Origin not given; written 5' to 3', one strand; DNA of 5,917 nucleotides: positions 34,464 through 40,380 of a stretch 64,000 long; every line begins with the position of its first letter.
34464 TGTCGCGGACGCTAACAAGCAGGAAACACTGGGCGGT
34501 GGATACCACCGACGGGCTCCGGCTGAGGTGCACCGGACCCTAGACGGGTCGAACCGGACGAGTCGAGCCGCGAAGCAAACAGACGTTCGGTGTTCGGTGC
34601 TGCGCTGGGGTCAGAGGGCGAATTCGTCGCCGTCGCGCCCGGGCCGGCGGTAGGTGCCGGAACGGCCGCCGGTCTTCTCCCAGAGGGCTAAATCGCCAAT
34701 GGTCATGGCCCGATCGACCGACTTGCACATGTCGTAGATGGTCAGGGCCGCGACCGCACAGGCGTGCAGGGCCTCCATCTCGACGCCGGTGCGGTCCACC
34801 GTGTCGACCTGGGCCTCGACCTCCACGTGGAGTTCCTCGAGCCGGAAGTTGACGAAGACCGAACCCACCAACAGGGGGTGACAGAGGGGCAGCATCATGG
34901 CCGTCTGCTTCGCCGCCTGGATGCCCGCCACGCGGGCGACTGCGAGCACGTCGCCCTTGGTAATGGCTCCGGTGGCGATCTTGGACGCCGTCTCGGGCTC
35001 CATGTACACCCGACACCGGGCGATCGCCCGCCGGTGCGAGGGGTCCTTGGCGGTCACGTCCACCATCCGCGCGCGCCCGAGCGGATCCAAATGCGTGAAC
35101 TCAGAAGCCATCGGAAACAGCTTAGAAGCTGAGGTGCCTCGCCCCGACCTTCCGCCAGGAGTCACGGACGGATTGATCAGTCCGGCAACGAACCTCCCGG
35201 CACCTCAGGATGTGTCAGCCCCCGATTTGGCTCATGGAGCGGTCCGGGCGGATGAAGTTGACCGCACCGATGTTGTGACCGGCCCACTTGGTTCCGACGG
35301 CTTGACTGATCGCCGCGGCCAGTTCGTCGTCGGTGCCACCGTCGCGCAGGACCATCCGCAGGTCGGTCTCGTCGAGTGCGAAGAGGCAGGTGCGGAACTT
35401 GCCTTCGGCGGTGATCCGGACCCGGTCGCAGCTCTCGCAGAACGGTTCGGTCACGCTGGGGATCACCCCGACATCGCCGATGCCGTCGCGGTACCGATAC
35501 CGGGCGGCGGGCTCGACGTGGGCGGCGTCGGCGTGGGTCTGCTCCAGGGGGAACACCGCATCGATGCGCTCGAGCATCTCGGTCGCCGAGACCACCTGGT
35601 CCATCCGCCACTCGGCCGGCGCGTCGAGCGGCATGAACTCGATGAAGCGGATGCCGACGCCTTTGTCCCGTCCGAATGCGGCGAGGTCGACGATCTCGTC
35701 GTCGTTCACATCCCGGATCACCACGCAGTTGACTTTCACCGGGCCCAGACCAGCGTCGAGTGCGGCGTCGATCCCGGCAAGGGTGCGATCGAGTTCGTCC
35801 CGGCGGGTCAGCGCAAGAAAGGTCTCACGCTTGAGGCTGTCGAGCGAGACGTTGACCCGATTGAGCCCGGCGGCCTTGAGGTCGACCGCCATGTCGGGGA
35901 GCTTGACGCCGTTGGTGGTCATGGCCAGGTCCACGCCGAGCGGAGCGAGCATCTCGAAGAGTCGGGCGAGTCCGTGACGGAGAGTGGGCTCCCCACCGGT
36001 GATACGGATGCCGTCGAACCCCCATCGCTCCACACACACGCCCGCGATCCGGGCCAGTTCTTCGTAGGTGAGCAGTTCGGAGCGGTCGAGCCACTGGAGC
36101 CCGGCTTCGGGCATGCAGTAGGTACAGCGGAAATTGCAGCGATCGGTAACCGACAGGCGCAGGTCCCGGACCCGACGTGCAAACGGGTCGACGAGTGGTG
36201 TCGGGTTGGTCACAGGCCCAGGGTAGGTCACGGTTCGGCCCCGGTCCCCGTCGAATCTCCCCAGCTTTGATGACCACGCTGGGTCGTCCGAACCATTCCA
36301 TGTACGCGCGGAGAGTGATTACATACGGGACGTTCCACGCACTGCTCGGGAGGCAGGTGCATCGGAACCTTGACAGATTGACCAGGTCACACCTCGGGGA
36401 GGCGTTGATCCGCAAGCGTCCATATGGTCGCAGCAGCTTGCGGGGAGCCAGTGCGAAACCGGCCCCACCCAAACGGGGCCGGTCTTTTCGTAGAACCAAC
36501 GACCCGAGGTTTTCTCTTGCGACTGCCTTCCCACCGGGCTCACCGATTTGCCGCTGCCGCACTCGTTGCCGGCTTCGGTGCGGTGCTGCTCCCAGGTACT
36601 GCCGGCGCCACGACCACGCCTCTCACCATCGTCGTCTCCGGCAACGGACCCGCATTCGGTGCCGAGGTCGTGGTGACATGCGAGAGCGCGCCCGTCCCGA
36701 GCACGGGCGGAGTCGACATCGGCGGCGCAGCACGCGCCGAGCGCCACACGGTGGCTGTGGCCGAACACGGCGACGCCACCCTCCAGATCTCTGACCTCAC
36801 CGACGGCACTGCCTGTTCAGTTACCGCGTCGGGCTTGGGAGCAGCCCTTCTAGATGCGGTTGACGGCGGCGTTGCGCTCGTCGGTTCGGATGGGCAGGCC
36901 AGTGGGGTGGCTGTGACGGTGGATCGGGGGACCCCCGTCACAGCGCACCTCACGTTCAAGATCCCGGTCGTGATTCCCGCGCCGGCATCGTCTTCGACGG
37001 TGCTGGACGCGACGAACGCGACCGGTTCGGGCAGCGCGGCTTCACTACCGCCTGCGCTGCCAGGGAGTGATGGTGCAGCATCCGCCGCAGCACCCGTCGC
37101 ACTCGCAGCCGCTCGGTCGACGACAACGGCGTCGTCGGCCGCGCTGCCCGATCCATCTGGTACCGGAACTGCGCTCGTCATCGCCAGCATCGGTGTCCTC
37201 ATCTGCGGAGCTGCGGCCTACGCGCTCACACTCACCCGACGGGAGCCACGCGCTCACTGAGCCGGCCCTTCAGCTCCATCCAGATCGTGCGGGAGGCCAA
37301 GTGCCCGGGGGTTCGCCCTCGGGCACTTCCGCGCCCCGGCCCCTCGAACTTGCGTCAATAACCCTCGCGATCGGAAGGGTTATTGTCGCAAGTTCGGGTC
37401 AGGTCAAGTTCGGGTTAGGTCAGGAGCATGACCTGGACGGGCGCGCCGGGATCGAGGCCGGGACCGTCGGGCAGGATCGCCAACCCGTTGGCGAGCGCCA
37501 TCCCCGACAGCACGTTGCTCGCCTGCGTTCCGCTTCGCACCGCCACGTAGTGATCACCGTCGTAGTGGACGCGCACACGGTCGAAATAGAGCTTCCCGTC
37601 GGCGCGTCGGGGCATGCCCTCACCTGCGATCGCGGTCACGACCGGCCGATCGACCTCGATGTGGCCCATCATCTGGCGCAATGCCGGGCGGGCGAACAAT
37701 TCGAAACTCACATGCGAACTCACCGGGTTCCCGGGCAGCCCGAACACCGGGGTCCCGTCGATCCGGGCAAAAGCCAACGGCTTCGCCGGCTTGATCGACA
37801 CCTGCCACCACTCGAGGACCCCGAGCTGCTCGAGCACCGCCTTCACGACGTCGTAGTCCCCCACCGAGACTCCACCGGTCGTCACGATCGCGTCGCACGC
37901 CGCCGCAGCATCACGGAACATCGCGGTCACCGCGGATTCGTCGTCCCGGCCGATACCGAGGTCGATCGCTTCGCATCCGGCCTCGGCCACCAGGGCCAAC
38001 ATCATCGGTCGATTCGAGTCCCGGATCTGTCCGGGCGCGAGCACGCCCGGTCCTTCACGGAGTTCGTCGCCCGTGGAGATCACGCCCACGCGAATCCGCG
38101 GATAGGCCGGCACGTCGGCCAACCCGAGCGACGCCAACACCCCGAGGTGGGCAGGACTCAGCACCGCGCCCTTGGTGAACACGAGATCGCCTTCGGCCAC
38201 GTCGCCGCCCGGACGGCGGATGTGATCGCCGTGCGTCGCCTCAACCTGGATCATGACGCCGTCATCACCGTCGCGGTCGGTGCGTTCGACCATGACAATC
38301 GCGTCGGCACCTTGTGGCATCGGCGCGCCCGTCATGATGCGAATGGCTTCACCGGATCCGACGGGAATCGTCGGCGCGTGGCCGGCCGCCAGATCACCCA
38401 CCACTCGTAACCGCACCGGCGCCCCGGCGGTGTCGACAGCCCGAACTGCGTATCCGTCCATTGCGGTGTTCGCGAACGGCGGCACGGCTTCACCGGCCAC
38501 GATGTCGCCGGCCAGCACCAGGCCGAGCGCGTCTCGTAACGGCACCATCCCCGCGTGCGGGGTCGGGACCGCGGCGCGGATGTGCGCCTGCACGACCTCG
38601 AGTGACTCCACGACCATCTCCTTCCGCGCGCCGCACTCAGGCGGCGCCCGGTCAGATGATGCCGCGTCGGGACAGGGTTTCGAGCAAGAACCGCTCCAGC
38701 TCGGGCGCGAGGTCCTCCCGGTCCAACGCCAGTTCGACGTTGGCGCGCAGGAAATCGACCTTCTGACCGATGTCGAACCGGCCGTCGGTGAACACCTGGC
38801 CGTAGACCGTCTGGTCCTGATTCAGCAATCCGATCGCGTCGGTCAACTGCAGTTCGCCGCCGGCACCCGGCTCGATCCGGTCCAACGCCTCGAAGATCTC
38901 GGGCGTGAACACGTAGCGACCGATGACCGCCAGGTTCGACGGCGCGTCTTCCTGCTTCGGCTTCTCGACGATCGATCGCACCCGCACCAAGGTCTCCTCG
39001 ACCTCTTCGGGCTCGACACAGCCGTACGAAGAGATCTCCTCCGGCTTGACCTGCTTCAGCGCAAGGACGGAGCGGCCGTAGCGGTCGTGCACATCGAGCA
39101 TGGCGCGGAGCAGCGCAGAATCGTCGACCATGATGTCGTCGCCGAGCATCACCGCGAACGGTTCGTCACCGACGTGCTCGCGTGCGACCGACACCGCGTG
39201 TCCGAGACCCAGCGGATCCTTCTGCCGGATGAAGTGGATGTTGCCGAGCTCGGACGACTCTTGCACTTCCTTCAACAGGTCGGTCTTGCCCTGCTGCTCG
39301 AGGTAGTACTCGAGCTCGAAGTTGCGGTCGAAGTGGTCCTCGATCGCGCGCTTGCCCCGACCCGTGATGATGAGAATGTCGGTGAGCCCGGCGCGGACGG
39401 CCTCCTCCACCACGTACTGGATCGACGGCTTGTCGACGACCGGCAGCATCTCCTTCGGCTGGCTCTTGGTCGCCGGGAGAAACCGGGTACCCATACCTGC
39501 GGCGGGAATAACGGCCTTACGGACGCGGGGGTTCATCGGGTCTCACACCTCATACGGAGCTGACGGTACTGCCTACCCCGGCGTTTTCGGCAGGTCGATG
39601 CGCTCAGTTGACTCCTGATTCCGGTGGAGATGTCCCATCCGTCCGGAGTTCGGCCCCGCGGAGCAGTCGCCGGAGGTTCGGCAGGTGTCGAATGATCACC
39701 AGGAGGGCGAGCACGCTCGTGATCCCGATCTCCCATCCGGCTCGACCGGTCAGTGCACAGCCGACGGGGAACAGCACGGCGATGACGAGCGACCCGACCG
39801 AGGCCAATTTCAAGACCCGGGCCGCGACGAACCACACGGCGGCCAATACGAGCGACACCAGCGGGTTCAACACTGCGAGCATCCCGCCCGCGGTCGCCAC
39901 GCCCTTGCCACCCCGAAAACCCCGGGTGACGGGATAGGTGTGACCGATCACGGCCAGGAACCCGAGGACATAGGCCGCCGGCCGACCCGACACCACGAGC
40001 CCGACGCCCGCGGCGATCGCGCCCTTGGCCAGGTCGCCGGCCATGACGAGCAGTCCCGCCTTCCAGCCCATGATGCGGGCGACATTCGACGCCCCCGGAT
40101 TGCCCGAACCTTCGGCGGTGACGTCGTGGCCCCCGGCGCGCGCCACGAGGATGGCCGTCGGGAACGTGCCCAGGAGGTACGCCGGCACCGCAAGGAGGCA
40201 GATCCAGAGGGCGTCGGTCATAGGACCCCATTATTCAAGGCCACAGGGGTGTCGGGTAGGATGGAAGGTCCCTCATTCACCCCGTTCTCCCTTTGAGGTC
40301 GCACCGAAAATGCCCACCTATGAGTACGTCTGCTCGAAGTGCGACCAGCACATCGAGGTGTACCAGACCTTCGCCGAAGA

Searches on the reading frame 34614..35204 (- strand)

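Call 58: search_protein_families(library=pfam, proteins=[window:34614-35204:-], max_evalue=0.00001)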
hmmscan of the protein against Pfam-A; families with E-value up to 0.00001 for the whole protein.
window:34614-35204:- (197 aa): 1 family
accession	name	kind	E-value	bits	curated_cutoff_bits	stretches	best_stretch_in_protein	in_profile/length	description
PF01967.27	MoaC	-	6.1e-52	175.7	27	1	47-180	1-136/136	MoaC family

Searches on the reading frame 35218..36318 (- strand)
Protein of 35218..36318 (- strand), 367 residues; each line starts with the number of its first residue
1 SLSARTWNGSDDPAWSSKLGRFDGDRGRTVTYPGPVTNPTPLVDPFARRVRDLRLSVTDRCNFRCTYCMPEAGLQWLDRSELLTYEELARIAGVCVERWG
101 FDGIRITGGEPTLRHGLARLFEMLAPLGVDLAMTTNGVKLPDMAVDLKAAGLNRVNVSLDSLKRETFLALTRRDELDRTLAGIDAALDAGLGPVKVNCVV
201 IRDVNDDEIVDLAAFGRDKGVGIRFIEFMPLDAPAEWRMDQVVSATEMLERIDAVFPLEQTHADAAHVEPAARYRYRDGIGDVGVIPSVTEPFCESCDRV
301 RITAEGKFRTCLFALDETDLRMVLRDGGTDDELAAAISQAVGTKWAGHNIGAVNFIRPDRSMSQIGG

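Call 58: search_protein_families(library=pfam, proteins=[window:35218-36318:-], max_evalue=0.00001)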
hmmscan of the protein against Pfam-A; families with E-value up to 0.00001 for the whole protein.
window:35218-36318:- (367 aa): 2 families
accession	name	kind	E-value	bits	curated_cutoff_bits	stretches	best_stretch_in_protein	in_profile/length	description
PF06463.18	Mob_synth_C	-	6.9e-36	123.5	37.4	1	223-349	3-127/128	Molybdenum Cofactor Synthesis C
PF04055.27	Radical_SAM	-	9.2e-34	117.4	29.5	1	56-215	2-165/166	Radical SAM superfamily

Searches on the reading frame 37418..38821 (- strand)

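Call 58: search_protein_families(library=pfam, proteins=[window:37418-38821:-], max_evalue=0.00001)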
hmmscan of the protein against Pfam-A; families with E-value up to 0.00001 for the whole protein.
window:37418-38821:- (468 aa): 3 families
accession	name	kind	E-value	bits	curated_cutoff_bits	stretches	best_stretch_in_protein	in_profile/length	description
PF03453.22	MoeA_N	-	1.1e-44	152.4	30.8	1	75-233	4-160/160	MoeA N-terminal region (domain I and II)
PF00994.29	MoCF_biosynth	-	3.5e-34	118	26.6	1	246-382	1-143/144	Probable molybdopterin binding domain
PF03454.20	MoeA_C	-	5.1e-09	36.7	22.1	1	408-467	12-72/72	MoeA C-terminal region (domain IV)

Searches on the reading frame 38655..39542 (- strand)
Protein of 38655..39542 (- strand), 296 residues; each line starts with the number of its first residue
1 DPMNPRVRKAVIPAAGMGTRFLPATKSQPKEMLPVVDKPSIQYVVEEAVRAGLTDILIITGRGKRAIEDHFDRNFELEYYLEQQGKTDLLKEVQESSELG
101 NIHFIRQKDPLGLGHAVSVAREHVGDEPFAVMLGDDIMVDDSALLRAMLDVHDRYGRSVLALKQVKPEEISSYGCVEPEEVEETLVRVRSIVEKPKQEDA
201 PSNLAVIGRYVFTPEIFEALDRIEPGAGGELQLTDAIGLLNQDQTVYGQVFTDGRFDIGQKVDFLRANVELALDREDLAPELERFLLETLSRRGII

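Call 58: search_protein_families(library=pfam, proteins=[window:38655-39542:-], max_evalue=0.00001)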
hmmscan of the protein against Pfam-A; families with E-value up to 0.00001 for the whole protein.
window:38655-39542:- (296 aa): 2 families
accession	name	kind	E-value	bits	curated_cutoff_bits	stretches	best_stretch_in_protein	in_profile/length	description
PF00483.29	NTP_transferase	-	4.9e-38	131.5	21.2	1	9-271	1-242/245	Nucleotidyl transferase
PF12804.13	NTP_transf_3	-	2.9e-08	34.5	27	1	10-163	1-122/160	MobA-like NTP transferase domain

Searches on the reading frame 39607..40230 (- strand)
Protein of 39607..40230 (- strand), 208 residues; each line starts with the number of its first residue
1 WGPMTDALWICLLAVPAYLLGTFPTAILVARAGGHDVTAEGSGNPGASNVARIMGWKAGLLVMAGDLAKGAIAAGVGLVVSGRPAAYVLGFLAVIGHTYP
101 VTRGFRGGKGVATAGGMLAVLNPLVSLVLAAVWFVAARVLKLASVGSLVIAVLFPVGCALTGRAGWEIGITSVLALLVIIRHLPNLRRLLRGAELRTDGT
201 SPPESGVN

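Call 58: search_protein_families(library=pfam, proteins=[window:39607-40230:-], max_evalue=0.00001)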
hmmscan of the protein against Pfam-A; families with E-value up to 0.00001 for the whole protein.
window:39607-40230:- (208 aa): 1 family
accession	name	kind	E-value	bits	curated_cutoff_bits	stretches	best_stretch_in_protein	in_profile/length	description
PF02660.20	G3P_acyltransf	-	2e-43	148.7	24.1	1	17-189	2-164/164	Glycerol-3-phosphate acyltransferase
